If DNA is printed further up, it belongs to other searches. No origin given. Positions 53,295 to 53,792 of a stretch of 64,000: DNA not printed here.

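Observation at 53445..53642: Strong-SD micro-ORF with one TM helix, translationally coupled to permease-USP paralog 1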

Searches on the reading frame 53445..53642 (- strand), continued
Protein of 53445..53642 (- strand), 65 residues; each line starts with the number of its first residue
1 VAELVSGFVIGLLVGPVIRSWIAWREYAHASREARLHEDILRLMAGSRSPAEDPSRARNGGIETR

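Call 71: find_encoding_contigs(protein=P0181, flank=7000, max_places=2)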
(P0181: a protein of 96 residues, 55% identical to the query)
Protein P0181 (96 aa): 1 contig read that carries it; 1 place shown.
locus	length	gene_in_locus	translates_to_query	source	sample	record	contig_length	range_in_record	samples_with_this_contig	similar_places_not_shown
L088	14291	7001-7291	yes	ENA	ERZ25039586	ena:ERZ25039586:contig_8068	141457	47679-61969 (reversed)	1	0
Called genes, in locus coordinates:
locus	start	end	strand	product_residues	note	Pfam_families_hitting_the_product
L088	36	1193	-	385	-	PF01571:GCV_T, PF08669:GCV_T_C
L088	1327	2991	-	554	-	PF07969:Amidohydro_3, PF01979:Amidohydro_1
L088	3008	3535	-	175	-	PF00005:ABC_tran, PF02463:SMC_N (faint), PF13304:AAA_21 (faint)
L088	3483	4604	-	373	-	PF00005:ABC_tran, PF13304:AAA_21 (faint), PF12848:ABC_tran_Xtn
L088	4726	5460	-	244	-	PF00072:Response_reg, PF00486:Trans_reg_C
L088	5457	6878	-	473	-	PF13493:DUF4118, PF00512:HisKA, PF02518:HATPase_c, PF13581:HATPase_c_2 (weak)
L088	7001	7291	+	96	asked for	-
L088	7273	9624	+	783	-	PF13520:AA_permease_2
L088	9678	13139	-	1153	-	PF00082:Peptidase_S8, PF02225:PA (weak), PF17766:fn3_6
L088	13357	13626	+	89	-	-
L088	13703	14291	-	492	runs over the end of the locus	PF00005:ABC_tran, PF08352:oligo_HPY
